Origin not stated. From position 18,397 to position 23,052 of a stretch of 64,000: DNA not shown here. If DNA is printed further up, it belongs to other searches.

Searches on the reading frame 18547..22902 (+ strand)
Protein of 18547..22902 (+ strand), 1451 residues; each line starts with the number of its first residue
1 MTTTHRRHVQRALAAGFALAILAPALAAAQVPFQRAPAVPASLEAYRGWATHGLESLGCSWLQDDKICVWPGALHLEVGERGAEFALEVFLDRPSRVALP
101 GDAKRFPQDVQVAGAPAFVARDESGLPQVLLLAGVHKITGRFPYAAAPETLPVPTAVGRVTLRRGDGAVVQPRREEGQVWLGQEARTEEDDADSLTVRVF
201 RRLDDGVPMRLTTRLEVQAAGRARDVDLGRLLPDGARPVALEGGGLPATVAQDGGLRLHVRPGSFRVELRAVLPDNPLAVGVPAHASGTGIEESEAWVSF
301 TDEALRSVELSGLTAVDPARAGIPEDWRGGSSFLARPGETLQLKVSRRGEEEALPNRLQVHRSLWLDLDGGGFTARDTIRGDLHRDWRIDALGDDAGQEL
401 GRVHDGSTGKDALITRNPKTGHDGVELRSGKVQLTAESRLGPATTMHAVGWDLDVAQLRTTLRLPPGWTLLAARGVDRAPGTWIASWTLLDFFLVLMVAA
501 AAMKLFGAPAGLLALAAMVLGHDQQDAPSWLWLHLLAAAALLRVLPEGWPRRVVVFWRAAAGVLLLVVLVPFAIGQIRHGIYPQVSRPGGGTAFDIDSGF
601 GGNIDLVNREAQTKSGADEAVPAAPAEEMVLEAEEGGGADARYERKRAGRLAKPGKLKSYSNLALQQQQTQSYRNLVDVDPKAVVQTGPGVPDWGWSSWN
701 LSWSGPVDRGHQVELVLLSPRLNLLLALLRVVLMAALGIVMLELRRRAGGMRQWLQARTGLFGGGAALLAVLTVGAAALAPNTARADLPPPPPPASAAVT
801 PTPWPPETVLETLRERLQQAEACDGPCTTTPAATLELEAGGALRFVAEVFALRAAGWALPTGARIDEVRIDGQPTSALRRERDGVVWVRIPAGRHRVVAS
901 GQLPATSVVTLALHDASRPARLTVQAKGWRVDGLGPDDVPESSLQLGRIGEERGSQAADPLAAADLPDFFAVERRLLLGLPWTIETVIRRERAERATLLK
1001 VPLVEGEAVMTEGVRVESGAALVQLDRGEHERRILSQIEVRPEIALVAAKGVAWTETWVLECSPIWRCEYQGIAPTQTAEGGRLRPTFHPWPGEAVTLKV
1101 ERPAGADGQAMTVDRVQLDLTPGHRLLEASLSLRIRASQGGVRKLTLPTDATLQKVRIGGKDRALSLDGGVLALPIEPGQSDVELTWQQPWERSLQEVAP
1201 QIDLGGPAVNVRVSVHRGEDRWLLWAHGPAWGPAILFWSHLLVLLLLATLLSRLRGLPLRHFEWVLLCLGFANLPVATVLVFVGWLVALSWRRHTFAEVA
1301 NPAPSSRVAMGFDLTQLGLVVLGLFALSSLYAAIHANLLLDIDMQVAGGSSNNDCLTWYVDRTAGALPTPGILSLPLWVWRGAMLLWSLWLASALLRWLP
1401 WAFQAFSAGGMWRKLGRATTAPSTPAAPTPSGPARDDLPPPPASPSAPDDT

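Call 5: search_protein_families(library=pfam, proteins=[window:18547-22899:+], max_evalue=0.1)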
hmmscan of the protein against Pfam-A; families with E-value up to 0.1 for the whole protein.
window:18547-22899:+ (1451 aa): 0 families

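Call 6: search_protein_families(library=ncbifam, proteins=[window:18547-22899:+], max_evalue=0.1)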
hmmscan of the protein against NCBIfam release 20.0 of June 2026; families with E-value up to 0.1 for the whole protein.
window:18547-22899:+ (1451 aa): 0 families

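Call 7: find_encoding_contigs(protein=window:18547-22902:+, flank=6000, max_places=6)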
Protein window:18547-22902:+ (1451 aa): 2 contigs read that carry it; 2 places shown.
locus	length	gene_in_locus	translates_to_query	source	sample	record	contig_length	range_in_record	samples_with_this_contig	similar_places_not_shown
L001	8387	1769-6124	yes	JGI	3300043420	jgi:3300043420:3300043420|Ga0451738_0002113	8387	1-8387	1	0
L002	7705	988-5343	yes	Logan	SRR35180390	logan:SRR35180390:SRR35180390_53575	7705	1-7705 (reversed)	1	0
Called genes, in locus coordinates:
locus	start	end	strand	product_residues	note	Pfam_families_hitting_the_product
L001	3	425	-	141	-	?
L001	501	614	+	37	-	-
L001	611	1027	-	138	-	-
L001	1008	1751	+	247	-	-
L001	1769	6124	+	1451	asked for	-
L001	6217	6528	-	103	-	-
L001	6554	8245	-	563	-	-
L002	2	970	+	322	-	?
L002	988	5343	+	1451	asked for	-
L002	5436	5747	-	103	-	-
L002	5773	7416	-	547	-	-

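Call 16: find_related_loci(query=window:18547-22899:+, collection=genome_contigs, flank=8000)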
Query window:18547-22899:+ (1451 aa) in genome_contigs; peptide patterns used: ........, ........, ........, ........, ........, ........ (x = any residue, [..] = any of these).
55 stretches matched a pattern; 2 encode a relative of the query (tblastn E <= 1e-3); 1 distinct loci.
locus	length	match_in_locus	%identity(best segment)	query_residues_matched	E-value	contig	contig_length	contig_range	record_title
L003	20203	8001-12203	86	13-1417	0e+0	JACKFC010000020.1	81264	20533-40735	MAG: Deltaproteobacteria bacterium isolate HK-STAS-MYXO-50 HK-STAS-MYXO-50_20, whole genome shotgun sequence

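Call 28: list_cluster_members(proteins=[P0121, window:18547-22899:+])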
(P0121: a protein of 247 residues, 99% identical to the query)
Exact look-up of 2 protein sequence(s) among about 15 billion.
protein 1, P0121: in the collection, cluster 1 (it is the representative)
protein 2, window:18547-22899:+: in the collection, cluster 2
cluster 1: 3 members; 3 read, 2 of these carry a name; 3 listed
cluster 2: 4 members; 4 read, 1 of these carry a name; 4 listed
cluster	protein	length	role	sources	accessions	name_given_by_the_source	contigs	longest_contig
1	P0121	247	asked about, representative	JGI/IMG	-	hypothetical protein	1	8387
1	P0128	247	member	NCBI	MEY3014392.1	MAG: hypothetical protein RIT45_3127 [Pseudomonadota bacterium]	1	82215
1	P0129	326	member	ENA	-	-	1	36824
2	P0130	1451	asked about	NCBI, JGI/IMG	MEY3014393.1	MAG: hypothetical protein RIT45_3128 [Pseudomonadota bacterium] | hypothetical protein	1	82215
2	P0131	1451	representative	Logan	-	-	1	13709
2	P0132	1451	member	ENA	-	-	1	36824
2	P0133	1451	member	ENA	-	-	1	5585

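Call 35: search_protein_families(library=pfam, proteins=[L003:2623-7962:+], max_evalue=0.05)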
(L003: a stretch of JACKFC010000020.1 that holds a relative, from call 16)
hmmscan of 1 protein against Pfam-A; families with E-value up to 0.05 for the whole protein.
L003:2623-7962:+ (1780 aa): 1 family
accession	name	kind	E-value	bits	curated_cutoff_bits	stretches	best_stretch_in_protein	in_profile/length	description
PF00526.23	Dicty_CTDC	-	9.6e-16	57.7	27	7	1740-1760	2-23/24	Dictyostelium (slime mold) repeat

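Call 36: search_solved_structures(query=L003:5020-6150:+, max_evalue=1)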
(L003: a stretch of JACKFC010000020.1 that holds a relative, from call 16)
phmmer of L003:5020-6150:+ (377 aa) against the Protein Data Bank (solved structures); distinct sequences matched with E-value up to 1: 4.
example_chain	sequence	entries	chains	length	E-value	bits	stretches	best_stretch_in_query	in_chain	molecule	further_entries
2yms_A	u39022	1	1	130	0.071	15.5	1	253-339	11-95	OUTER MEMBRANE PROTEIN ASSEMBLY FACTOR BAMB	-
8prs_A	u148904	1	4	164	0.33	13.3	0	98-132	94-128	nvBagel4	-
8pra_A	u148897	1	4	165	0.41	13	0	97-132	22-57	Cell surface protein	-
8c47_B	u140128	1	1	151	0.92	11.8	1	9-43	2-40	Profilin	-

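Call 37: search_solved_structures(query=L003:6640-7810:+, max_evalue=1)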
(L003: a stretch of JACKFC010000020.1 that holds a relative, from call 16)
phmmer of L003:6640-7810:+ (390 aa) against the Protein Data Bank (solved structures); distinct sequences matched with E-value up to 1: 2.
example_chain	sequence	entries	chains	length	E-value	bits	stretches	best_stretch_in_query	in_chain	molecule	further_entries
3vk2_A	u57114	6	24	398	0.31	13.1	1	292-353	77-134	Methionine gamma-lyase | L-methionine gamma-lyase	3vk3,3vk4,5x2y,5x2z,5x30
1gc0_A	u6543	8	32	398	0.99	11.4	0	292-353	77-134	METHIONINE GAMMA-LYASE | L-methionine gamma-lyase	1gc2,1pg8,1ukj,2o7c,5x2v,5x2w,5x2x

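Call 52: find_homologous_proteins(query=window:18547-22899:+, max_evalue=1e-10)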
Query window:18547-22899:+ (1451 aa): 114 proteins with E <= 1e-10 among 8000 candidates.
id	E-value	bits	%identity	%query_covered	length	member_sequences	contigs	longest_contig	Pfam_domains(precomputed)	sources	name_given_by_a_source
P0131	0.0e+0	3247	100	100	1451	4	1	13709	-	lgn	-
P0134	0.0e+0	2760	86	97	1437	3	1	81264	-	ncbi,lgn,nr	ncbi:MAG: hypothetical protein H6747_10990 [Deltaproteobacteria bacterium]|nr:hypothetical protein [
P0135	0.0e+0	1663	57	97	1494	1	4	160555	-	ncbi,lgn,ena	-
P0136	0.0e+0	1663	58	96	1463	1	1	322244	-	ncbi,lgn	-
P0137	0.0e+0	1632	56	99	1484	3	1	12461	-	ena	-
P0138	0.0e+0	1347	47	99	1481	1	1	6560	-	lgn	-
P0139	0.0e+0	1322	49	97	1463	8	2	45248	-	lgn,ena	-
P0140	0.0e+0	1322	53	43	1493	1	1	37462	-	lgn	-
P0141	0.0e+0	1286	48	95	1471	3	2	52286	-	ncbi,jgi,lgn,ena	-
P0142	0.0e+0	1275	48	95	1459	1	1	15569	-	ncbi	-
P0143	0.0e+0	1266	49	45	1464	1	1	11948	-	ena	-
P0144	0.0e+0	1240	47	49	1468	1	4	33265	-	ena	-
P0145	0.0e+0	1226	46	99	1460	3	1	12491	-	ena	-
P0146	0.0e+0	1175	44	97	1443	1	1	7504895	-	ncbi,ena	-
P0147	0.0e+0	1174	46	99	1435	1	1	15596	-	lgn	-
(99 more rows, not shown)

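Call 53: find_encoding_contigs(protein=P0136, flank=9000, max_places=2)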
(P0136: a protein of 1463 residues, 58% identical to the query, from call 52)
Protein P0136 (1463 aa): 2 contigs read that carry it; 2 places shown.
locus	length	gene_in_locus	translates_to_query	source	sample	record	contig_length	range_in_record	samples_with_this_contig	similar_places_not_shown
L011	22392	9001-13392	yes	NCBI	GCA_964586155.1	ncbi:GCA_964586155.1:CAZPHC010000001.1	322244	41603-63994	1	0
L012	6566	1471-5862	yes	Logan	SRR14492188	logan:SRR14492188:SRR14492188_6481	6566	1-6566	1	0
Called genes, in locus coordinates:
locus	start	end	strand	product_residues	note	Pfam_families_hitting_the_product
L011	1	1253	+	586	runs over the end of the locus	PF08486:SpoIID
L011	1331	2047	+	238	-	-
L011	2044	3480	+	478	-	PF01979:Amidohydro_1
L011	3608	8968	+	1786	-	PF00526:Dicty_CTDC (weak)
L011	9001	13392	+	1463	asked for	-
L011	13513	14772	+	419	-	-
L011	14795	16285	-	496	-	PF14691:Fer4_20, PF02826:2-Hacid_dh_C (faint), PF00070:Pyr_redox (faint), PF07992:Pyr_redox_2, PF13450:NAD_binding_8, PF01593:Amino_oxidase (faint)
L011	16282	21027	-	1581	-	PF00310:GATase_2, PF04898:Glu_syn_central, PF01645:Glu_synthase, PF01493:GXGXG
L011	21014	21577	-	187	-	PF13404:HTH_AsnC-type, PF13412:HTH_24, PF22451:NirdL-like_HTH (weak), PF01037:AsnC_trans_reg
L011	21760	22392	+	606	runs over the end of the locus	PF13472:Lipase_GDSL_2 (faint)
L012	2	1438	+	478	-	?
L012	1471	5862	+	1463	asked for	-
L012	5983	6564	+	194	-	?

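Call 54: find_encoding_contigs(protein=P0135, flank=9000, max_places=2)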
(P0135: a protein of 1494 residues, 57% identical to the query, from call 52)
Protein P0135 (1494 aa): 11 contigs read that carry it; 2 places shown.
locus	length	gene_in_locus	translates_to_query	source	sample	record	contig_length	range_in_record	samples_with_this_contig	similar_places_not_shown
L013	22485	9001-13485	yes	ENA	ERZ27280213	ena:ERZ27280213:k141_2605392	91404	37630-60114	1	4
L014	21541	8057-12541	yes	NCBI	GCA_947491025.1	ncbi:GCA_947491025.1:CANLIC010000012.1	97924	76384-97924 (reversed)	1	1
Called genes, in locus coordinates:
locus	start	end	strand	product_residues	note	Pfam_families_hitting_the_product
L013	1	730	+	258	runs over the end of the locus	PF00413:Peptidase_M10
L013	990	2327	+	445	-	-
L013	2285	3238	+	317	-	PF00106:adh_short, PF08659:KR, PF13561:adh_short_C2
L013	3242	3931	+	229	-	PF01470:Peptidase_C15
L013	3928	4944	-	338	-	-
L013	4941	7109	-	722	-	PF00289:Biotin_carb_N, PF02786:CPSase_L_D2, PF07478:Dala_Dala_lig_C, PF02785:Biotin_carb_C, PF00364:Biotin_lipoyl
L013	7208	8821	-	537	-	PF01039:Carboxyl_trans, PF03255:ACCA (faint)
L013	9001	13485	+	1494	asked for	-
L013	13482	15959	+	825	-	-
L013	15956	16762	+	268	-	PF00588:SpoU_methylase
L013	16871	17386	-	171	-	PF04463:2-thiour_desulf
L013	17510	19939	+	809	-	PF01410:COLFI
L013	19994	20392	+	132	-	PF00903:Glyoxalase, PF18029:Glyoxalase_6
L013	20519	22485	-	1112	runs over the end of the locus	PF00526:Dicty_CTDC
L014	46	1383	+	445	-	-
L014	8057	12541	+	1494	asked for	-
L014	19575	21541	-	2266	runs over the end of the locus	PF01979:Amidohydro_1, PF00526:Dicty_CTDC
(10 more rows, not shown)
